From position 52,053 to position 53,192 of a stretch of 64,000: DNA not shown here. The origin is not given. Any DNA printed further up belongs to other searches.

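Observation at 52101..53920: AT-rich two-gene islet: HipA-like kinase fused in operon to a DUF3037-like protein, a candidate non-canonical toxin-antitoxin / abortive-infection module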

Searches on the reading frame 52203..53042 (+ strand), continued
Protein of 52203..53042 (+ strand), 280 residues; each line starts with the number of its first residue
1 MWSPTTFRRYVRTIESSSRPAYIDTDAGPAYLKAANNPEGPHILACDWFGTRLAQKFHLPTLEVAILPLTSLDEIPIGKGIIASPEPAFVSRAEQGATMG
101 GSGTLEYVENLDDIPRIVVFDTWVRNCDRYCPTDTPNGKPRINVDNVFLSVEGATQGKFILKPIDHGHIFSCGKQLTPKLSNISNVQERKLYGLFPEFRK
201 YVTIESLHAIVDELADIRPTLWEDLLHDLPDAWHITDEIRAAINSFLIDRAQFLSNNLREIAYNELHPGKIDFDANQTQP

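Call 69: find_encoding_contigs(protein=P0134, flank=8000, max_places=2)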
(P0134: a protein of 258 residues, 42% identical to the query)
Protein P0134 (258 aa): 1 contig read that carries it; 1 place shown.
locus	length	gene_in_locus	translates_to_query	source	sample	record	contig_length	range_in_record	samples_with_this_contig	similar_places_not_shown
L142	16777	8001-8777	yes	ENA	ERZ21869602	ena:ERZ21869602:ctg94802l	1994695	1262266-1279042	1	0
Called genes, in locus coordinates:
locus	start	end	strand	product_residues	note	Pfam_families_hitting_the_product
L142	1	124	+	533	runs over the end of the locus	PF01145:Band_7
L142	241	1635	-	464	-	PF01408:GFO_IDH_MocA, PF19051:GFO_IDH_MocA_C2, PF22725:GFO_IDH_MocA_C3 (weak), PF19051:GFO_IDH_MocA_C2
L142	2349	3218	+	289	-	-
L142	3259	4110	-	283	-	PF00142:Fer4_NifH, PF01656:CbiA, PF02374:ArsA_ATPase (weak), PF06564:CBP_BcsQ, PF09140:MipZ, PF10609:ParA, PF13614:AAA_31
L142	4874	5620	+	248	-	PF05742:TANGO2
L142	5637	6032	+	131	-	PF08332:CaMKII_AD, PF13474:SnoaL_3, PF14534:DUF4440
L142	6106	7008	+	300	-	PF01261:AP_endonuc_2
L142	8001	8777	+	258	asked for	PF20613:HipA_2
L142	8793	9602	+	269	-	PF11236:DUF3037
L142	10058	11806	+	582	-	PF01120:Alpha_L_fucos, PF00754:F5_F8_type_C, PF22633:F5_F8_type_C_2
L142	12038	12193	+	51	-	-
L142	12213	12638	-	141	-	-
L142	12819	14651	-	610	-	PF00920:ILVD_EDD_N, PF24877:ILV_EDD_C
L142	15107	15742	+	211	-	PF06439:3keto-disac_hyd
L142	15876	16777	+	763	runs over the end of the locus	PF13559:DUF4129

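Call 83: search_protein_families(library=pfam, proteins=[L136:2-1366:+, L130:1394-2626:+, L114:3-710:+, L080:2091-2735:+, L076:3336-3977:+, L086:708-1115:+, L062:1-1374:+, L087:1-3981:+, L103:3609-3971:+, L075:820-1518:+], max_evalue=0.001)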
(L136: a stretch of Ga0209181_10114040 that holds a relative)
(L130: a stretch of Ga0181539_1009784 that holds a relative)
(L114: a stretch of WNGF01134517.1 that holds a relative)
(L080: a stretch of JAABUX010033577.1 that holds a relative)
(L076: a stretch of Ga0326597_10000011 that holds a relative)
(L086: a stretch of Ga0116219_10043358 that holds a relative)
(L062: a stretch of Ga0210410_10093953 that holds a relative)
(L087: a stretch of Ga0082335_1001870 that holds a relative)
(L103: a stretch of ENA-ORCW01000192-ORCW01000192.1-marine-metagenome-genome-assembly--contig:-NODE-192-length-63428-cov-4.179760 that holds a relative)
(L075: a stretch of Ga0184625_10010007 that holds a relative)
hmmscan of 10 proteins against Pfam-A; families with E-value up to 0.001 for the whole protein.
L136:2-1366:+ (455 aa): 1 family
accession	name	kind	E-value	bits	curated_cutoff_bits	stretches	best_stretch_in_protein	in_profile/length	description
PF01420.25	Methylase_S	-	2.3e-24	87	22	2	258-424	1-157/168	Type I restriction modification DNA specificity domain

L130:1394-2626:+ (411 aa): 1 family
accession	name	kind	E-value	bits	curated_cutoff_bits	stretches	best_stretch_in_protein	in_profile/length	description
PF01420.25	Methylase_S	-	1.5e-20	74.5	22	1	32-187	4-160/168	Type I restriction modification DNA specificity domain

L114:3-710:+ (236 aa): 0 families

L080:2091-2735:+ (215 aa): 0 families

L076:3336-3977:+ (214 aa): 0 families

L086:708-1115:+ (136 aa): 0 families

L062:1-1374:+ (458 aa): 1 family
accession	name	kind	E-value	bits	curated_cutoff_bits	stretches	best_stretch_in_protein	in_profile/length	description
PF07669.17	Eco57I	-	2.6e-15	57.4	25.3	1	84-172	48-140/171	Eco57I restriction-modification methylase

L087:1-3981:+ (1327 aa): 3 families
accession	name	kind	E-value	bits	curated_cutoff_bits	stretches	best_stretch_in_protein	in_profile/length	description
PF00069.31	Pkinase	-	3.1e-40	138.7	31.7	2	453-705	1-262/263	Protein kinase domain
PF07714.23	PK_Tyr_Ser-Thr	-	5.3e-18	65.7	23.1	2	176-417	28-257/258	Protein tyrosine and serine/threonine kinase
PF03118.21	RNA_pol_A_CTD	-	1.4e-08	34.7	23.8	1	730-783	8-61/67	Bacterial RNA polymerase, alpha chain C terminal domain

L103:3609-3971:+ (121 aa): 1 family
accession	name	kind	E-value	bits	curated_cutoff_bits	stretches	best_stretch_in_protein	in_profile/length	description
PF10711.15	DUF2513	-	5e-25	88.2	29.6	1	3-98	1-98/100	Hypothetical protein (DUF2513)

L075:820-1518:+ (233 aa): 2 families
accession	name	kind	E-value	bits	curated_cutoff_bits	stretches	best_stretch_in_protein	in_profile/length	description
PF04002.20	RadC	-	4.4e-38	130.3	22.1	1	114-232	2-121/121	RadC-like JAB domain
PF20582.4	UPF0758_N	-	7e-22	77.7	27.1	1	18-92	1-76/77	UPF0758 N-terminal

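Call 92: search_dna_similar(query=window:52203-53042:+, collection=plasmids, mode=protein, max_evalue=0.001, max_rows=15)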
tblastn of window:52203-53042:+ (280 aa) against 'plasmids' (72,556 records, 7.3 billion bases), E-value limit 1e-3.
Records with a match: 2; places in all: 2; records where one place covers at least 80% of the query: 1.
Best place of each record, by identity: <60% 2.
By first word of the organism name: Alisedimentitalea 1; Niallia 1.
By predicted mobility (MOB-suite, as given by PLSDB): non-mobilizable 2.
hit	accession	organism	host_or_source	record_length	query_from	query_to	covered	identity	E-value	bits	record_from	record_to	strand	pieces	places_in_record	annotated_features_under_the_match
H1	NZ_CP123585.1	Alisedimentitalea scapharcae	Anadara broughtonii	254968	2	207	74%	32.9%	6e-23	105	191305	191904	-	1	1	HipA family kinase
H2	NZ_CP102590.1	Niallia taxi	-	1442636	9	253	88%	23.9%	3e-7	59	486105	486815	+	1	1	none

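Call 94: get_annotated_region(hit=H1, flank=4000)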
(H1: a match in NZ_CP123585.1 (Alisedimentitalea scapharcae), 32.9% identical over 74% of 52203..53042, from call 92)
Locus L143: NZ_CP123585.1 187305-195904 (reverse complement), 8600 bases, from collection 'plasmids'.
description: Alisedimentitalea scapharcae strain KCTC 42119 plasmid unnamed4, complete sequence
organism: Alisedimentitalea scapharcae (NCBI taxid 1524259)
taxonomy: Bacteria; Pseudomonadota; Alphaproteobacteria; Rhodobacterales; Paracoccaceae; Alisedimentitalea; Alisedimentitalea scapharcae
host: -; source: Anadara broughtonii; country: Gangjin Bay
typing (MOB-suite, as given by PLSDB): non-mobilizable
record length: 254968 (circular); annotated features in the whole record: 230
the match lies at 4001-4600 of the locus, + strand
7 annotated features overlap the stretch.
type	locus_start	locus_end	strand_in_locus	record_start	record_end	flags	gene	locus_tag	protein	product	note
CDS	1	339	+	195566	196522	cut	-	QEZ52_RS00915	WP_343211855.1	NAD(P)-dependent oxidoreductase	-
CDS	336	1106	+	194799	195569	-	-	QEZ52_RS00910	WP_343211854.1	glucose 1-dehydrogenase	-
CDS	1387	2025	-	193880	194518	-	-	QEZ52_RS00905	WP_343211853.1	LysE family translocator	-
CDS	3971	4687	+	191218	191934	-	-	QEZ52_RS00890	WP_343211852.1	HipA family kinase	-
CDS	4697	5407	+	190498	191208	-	-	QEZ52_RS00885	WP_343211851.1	IS6 family transposase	-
CDS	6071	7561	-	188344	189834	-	-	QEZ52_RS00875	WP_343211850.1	sulfatase-like hydrolase/transferase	-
CDS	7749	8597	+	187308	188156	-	-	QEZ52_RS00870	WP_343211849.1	LysR family transcriptional regulator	GO:0006355 - regulation of DNA-templated transcription [Evidence IEA]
